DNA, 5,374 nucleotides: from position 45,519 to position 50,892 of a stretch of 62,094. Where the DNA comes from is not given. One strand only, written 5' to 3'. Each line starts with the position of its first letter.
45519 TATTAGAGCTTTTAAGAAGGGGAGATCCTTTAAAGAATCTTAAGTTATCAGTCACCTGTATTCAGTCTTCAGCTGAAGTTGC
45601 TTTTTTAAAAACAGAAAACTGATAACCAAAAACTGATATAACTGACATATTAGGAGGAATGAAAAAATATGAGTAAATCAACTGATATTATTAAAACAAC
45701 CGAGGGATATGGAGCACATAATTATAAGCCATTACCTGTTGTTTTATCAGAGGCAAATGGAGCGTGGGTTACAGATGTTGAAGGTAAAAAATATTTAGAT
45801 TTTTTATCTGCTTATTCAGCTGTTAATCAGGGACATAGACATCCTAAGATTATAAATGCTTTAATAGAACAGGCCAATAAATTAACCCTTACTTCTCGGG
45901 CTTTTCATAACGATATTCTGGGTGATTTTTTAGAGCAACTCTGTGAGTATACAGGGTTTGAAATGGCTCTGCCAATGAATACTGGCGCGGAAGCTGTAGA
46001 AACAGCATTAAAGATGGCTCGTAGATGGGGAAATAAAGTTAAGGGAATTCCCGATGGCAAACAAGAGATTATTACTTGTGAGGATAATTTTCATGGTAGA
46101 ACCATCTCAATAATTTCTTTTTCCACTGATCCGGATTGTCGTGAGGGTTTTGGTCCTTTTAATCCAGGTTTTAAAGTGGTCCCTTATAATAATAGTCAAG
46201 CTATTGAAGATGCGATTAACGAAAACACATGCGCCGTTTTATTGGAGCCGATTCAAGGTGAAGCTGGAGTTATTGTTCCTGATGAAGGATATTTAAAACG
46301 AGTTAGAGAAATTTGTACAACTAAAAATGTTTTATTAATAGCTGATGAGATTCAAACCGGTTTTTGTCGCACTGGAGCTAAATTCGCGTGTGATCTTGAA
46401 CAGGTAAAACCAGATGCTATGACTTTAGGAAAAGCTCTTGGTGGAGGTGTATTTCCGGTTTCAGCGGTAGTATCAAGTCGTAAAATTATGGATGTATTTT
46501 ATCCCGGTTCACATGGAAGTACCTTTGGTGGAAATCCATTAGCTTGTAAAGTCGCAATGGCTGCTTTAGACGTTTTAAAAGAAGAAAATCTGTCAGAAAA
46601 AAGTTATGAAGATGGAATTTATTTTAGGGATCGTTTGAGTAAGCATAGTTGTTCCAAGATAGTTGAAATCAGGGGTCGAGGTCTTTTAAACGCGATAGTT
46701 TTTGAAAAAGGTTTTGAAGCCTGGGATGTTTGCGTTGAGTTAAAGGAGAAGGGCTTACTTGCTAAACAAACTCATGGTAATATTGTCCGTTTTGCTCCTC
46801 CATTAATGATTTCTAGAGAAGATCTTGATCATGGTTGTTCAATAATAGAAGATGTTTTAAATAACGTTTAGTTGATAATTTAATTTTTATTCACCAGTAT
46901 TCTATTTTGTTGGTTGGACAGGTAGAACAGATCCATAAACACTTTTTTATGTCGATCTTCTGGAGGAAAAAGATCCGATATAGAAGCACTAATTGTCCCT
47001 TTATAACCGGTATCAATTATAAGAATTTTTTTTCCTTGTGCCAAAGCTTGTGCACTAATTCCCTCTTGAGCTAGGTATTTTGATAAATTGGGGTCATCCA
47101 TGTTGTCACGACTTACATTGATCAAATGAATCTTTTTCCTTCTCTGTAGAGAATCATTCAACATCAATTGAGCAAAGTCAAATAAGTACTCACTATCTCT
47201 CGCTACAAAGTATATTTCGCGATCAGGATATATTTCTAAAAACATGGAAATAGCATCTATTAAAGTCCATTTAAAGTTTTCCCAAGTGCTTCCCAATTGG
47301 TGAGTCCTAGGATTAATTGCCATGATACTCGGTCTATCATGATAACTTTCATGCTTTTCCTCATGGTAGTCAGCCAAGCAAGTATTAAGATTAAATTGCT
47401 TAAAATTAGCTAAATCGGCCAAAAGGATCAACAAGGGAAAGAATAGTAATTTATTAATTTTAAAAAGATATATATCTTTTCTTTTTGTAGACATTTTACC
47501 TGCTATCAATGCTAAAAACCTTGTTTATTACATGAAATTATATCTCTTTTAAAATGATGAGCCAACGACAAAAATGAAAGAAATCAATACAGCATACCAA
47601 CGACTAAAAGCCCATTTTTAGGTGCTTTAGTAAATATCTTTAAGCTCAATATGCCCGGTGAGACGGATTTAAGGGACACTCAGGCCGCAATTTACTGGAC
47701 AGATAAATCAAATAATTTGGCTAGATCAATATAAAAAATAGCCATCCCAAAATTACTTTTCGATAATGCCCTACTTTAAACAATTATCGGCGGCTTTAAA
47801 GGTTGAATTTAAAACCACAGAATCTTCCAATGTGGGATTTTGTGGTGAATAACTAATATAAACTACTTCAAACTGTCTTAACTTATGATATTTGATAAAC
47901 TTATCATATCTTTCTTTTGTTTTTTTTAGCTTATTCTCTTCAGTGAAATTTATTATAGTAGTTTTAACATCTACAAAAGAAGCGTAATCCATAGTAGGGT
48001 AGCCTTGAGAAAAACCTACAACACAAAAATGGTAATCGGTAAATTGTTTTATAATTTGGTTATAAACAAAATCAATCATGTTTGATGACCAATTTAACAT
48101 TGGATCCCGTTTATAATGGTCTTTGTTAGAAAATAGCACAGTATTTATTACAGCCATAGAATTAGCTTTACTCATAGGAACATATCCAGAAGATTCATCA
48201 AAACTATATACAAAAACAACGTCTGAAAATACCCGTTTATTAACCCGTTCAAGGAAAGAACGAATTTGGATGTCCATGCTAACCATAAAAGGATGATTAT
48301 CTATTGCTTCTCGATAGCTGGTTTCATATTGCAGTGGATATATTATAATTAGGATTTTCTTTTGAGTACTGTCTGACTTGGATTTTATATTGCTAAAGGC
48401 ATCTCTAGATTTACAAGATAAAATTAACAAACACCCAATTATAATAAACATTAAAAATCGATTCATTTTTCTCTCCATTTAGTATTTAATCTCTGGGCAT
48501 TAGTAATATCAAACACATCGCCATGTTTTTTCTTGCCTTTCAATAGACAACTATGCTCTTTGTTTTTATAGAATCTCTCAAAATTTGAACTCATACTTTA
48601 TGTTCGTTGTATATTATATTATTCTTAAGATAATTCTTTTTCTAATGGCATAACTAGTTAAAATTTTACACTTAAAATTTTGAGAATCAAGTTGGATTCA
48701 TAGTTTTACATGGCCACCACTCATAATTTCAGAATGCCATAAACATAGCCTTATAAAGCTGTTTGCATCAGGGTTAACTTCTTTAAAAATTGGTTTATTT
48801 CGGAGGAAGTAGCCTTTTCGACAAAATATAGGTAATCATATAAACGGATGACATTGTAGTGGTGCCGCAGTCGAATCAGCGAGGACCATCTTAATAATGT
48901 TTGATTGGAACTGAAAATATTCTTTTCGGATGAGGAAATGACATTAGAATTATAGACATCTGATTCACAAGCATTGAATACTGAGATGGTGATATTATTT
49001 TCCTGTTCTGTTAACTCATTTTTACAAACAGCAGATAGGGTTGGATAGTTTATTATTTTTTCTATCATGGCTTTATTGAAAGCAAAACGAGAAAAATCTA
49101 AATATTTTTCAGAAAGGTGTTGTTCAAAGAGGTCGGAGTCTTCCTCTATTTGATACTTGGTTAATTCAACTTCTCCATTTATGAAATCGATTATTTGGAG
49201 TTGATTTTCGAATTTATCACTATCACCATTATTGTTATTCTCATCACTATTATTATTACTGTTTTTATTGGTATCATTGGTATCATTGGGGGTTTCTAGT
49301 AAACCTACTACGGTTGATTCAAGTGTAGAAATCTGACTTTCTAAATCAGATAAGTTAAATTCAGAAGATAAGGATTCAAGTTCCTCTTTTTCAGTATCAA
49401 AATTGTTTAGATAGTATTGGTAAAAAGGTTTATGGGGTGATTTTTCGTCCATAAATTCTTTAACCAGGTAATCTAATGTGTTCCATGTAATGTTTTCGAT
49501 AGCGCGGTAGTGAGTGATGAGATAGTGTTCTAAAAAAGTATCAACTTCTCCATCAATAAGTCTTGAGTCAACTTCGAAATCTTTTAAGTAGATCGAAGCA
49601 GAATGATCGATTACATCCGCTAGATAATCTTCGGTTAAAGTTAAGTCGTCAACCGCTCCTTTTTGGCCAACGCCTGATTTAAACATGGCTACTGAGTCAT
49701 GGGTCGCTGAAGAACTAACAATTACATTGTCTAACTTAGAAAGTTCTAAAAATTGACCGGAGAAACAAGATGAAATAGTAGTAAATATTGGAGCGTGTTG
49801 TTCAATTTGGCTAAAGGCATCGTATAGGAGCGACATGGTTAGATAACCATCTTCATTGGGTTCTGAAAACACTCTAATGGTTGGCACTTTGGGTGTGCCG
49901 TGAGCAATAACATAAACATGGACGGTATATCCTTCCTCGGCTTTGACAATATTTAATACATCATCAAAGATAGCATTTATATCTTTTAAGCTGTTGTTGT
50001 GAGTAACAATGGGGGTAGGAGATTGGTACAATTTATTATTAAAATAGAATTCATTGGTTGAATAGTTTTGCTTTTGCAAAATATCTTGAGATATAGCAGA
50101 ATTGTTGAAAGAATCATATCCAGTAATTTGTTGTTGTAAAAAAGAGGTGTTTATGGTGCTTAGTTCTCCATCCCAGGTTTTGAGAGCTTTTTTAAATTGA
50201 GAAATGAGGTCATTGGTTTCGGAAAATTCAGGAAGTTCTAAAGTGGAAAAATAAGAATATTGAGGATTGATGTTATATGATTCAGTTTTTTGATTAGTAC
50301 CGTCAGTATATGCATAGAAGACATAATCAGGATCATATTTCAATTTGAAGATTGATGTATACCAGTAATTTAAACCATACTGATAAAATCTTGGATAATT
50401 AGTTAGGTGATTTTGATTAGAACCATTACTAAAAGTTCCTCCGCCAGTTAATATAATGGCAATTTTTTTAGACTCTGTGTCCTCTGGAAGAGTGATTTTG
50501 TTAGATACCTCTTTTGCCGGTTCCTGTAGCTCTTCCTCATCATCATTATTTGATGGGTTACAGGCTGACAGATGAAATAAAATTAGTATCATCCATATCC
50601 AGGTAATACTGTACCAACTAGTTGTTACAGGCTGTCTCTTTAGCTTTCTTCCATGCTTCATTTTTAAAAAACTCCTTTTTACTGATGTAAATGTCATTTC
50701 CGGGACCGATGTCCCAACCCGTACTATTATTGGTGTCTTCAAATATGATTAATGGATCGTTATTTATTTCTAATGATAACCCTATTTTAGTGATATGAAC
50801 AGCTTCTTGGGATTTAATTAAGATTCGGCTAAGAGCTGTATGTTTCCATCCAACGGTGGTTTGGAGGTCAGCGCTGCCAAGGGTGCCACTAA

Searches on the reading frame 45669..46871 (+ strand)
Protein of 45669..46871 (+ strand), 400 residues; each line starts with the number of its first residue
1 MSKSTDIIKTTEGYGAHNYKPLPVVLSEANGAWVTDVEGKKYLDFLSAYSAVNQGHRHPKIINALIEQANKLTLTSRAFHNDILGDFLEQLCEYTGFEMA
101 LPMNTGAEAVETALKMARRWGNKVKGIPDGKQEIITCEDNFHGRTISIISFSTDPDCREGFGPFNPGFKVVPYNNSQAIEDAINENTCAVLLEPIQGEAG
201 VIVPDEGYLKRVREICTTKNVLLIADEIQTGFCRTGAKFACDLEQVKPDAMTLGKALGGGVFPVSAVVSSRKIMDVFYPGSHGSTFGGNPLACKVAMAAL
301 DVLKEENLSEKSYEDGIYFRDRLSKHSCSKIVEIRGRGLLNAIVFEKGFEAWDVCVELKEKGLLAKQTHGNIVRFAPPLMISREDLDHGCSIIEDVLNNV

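Call 17: search_protein_families(library=pfam, proteins=[window:45669-46871:+], max_evalue=0.001)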
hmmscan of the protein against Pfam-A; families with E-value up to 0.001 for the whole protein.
window:45669-46871:+ (400 aa): 2 families
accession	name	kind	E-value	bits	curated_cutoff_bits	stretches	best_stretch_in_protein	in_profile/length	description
PF00202.27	Aminotran_3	-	1.8e-126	422.6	30.5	1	14-397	1-403/403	Aminotransferase class-III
PF00155.27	Aminotran_1_2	-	0.00085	19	19.7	0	168-301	113-263/361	Aminotransferase class I and II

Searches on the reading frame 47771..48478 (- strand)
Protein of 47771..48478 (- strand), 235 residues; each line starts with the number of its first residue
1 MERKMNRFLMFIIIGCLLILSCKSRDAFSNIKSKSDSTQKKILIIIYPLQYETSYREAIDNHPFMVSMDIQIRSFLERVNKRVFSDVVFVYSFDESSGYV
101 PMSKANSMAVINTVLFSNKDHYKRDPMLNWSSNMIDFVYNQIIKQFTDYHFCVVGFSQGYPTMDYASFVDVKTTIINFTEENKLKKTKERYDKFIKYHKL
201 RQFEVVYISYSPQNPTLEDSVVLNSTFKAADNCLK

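Call 3: search_protein_families(library=pfam, proteins=[window:47771-48478:-], max_evalue=1)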
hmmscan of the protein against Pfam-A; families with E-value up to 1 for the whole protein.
window:47771-48478:- (235 aa): 0 families

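Call 4: search_protein_families(library=ncbifam, proteins=[window:47771-48478:-], max_evalue=1)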
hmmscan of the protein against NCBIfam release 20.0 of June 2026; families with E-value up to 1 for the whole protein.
window:47771-48478:- (235 aa): 0 families

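Call 78: search_protein_families(library=padloc, proteins=[window:47771-48478:-], max_evalue=0.1)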
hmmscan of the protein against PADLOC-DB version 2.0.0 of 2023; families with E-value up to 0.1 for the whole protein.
window:47771-48478:- (235 aa): 1 family
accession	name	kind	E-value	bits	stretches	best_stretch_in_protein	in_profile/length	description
PDLC02457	BrxA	-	0.043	11.5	1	20-78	130-187/201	BrxA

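Call 79: search_protein_families(library=phrogs, proteins=[window:47771-48478:-], max_evalue=0.1)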
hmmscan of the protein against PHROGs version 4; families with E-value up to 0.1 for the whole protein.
window:47771-48478:- (235 aa): 1 family
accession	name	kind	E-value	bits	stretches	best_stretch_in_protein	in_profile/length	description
phrog_18253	-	unknown function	0.089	14.2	0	134-156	21-43/51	-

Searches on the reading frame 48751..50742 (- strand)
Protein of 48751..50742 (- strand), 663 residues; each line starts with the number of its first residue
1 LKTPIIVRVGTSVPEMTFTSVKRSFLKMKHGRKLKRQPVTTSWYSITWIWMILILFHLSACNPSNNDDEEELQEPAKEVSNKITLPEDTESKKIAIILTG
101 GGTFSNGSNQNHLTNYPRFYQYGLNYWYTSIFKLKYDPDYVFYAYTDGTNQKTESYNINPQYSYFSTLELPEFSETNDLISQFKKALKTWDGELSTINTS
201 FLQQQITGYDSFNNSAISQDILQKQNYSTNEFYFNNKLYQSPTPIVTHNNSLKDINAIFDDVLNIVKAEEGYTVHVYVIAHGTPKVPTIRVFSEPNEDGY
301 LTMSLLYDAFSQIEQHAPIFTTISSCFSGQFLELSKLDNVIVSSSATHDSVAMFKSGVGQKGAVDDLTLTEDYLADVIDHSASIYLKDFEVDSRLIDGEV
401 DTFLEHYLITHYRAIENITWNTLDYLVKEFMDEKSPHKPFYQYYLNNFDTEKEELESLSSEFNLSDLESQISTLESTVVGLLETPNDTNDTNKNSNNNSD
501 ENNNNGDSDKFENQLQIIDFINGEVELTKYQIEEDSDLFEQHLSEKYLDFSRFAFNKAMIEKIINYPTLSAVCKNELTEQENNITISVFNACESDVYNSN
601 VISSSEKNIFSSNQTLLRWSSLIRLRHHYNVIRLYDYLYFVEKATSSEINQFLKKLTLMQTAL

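Call 3: search_protein_families(library=pfam, proteins=[window:48751-50742:-], max_evalue=1)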
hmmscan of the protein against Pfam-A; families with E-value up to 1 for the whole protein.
window:48751-50742:- (663 aa): 2 families
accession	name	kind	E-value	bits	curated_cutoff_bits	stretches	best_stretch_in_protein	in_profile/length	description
PF15165.12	REC114-like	-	0.1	12.8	27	0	582-645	28-91/236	Meiotic recombination protein REC114-like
PF23984.1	DUF7307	-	0.13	12.6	27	0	558-591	87-119/129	Pam3 gp33-like protein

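Call 4: search_protein_families(library=ncbifam, proteins=[window:48751-50742:-], max_evalue=1)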
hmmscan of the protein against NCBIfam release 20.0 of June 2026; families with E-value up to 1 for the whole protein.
window:48751-50742:- (663 aa): 0 families

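Call 44: search_solved_structures(query=A5, max_evalue=10, show_alignments=2)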
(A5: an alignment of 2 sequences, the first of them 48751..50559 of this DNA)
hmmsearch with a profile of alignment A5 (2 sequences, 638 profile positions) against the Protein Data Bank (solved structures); distinct sequences matched with E-value up to 10: 0.

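Call 45: find_homologous_proteins(query=window:48751-50559:-, max_evalue=0.001)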
Query window:48751-50559:- (602 aa): 5 proteins with E <= 0.001 among 8000 candidates.
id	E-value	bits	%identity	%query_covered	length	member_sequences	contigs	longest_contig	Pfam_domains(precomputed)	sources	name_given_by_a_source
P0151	0.0e+0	1332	100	100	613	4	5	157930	-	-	-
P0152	0.0e+0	1108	84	100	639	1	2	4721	-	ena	-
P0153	1.5e-123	432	40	96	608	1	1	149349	-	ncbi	-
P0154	8.7e-122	426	38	98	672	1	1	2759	-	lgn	-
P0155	2.4e-117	411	39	95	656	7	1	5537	-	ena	-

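Call 47: search_protein_families(library=pfam, alignment_id=A6, max_evalue=10)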
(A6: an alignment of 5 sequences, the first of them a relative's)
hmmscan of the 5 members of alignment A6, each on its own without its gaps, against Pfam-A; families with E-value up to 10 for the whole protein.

A. member 1, P0151 (613 aa): 3 families
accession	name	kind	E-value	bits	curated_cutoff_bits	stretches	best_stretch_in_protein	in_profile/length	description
PF15165.12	REC114-like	-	0.08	13.1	27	1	532-595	28-91/236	Meiotic recombination protein REC114-like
PF23984.1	DUF7307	-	0.094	13.1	27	1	508-541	87-119/129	Pam3 gp33-like protein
PF04719.20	TAFII28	-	0.35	11.3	27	1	491-521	8-38/86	hTAFII28-like protein conserved region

B. families by the number of members that match (of 5 scanned): 8 families
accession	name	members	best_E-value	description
PF11447.13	DUF3201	1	0.002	Protein of unknown function (DUF3201)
PF10860.13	DUF2661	1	0.022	Protein of unknown function (DUF2661)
PF04504.20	GeBP-like_DBD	1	0.061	Glabrous-enhancer-binding protein-like family, DBD domain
PF15165.12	REC114-like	1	0.08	Meiotic recombination protein REC114-like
PF23984.1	DUF7307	1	0.094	Pam3 gp33-like protein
PF25530.1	EF-hand_SWAP70_N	1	0.18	Switch-associated protein 70-like, N-terminal EF-hand domain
PF04719.20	TAFII28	1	0.35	hTAFII28-like protein conserved region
PF09548.15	Spore_III_AB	1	1.4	Stage III sporulation protein AB (spore_III_AB)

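Call 71: predict_structure(alignment_id=A6)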
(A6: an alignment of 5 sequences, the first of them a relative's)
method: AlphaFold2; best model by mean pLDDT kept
length: 613 residues; sequences in the alignment: 5
mean_pLDDT: 63.1   pTM: 0.59
mean pLDDT of the five models: 63.1, 61.3, 52.6, 50.8, 48.8
residues with pLDDT >= 90: 69; 70-90: 229; 50-70: 117; < 50: 198
segments of 3 or more residues with pLDDT < 50: 1-30, 51-67, 99-103, 116-119, 198-200, 231-248, 273-370, 436-455, 611-613
pLDDT, mean of each block of 10 residues (from residue 1): 24 25 31 61 78 36 46 67 77 68 54 54 76 82 84 69 75 64 68 59 74 89 73 37 42 63 75 39 25 25 33 40 30 26 28 35 34 73 81 83 87 92 93 58 36 55 93 83 61 72 90 85 89 87 89 81 72 76 92 90 71 36
secondary structure, 60 per line:
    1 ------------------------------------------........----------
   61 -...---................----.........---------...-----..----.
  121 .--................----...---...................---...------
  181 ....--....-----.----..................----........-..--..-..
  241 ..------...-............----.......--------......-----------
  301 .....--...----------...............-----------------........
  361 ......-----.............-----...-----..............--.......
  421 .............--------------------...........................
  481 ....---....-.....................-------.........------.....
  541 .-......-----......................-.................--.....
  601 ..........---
elements in order: E43-50 H68-83 E91-96 E106-108 H124-139 H150-168 E172-174 E181-184 E187-190 H202-218 E223-230 E239-242 E249-251 H253-264 E269-275 H284-289 H301-305 H321-335 H353-366 H372-384 H398-411 H414-433 H454-484 H488-491 H493-513 H521-529 H536-541 H543-548 H554-575 H577-593 H596-610

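Call 74: fold_search(model_id=the predicted structure, library=pdb)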
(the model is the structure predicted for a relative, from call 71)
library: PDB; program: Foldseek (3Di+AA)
matches with E <= 10: 248; with E <= 0.001: 0
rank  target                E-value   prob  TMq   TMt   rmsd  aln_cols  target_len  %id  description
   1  6jsj_C                6.4e-02  0.08  0.08  0.08  39.1       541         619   13  Structural analysis of a trimeric assembly of the mitochondrial dynamin-like GTPase Mgm1 (released 2020-02-19)
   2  3szr                  3.6e-01  0.04  0.10  0.11  40.0       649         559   11  Crystal structure of modified nucleotide-free human MxA (released 2011-10-12)
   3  5c22_B                5.7e-01  0.13  0.10  0.17  26.3       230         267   10  Crystal structure of Zn-bound HlyD from E. coli (released 2016-02-17)
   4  3o1i_B                6.9e-01  0.04  0.07  0.12  30.8       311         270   14  Crystal Structure of the TorS sensor domain - TorT complex in the absence of ligand (released 2011-12-21)
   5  2rai_B                1.1e+00  0.09  0.11  0.17  20.8       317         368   12  The PX-BAR membrane remodeling unit of Sorting Nexin 9 (released 2007-12-11)
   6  6rai_B                1.2e+00  0.04  0.08  0.09  27.8       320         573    9  Heterodimeric ABC exporter TmrAB in ATP-bound outward-facing occluded conformation (released 2019-07-31)
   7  9iqg_B                1.3e+00  0.06  0.10  0.10  26.3       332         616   13  Cryo-EM structure of MsRv1273c/72c from Mycobacterium smegmatis in the ATP|ADP+Vi-bound Occ (Vi) state (released 2025-05-14)
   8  8voz_A                1.4e+00  0.04  0.09  0.09  28.8       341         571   10  Cryo-EM structure of the ABC transporter PCAT1 cysteine-free core bound with MgADP and substrate (released 2024-10-30)
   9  6z0c_D                1.4e+00  0.13  0.12  0.30  23.9       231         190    9  Structure of in silico modelled artificial Maquette-3 protein (released 2021-03-17)
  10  5nj6_A                1.4e+00  0.04  0.07  0.10  24.2       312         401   12  Crystal structure of a thermostabilised human protease-activated receptor-2 (PAR2) in ternary complex with Fab3949 and (released 2017-05-03)
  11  9d3g_A                1.5e+00  0.02  0.07  0.10  25.4       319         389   12  Cryo-EM structure of CCR6 bound by SQA1 and OXM1 (released 2024-09-11)
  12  1ice_A                1.7e+00  0.16  0.10  0.27   5.2        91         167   11  STRUCTURE AND MECHANISM OF INTERLEUKIN-1BETA CONVERTING ENZYME (released 1995-07-28)
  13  5msj_B                1.7e+00  0.08  0.10  0.25  18.5       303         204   11  Mouse PA28alpha (released 2017-09-13)
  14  5c1f_A                1.7e+00  0.03  0.06  0.11  25.1       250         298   11  Structure of the Imp2 F-BAR domain (released 2016-01-27)
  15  5ndz                  1.7e+00  0.03  0.07  0.08  21.7       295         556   10  Crystal structure of a thermostabilised human protease-activated receptor-2 (PAR2) in complex with AZ3451 at 3.6 angstro (released 2017-05-03)
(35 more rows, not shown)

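Call 78: search_protein_families(library=padloc, proteins=[window:48751-50559:-], max_evalue=0.1)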
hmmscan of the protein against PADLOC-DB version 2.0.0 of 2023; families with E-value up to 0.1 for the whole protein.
window:48751-50559:- (602 aa): 0 families

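Call 79: search_protein_families(library=phrogs, proteins=[window:48751-50559:-], max_evalue=0.1)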
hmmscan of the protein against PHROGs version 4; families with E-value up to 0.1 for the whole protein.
window:48751-50559:- (602 aa): 0 families
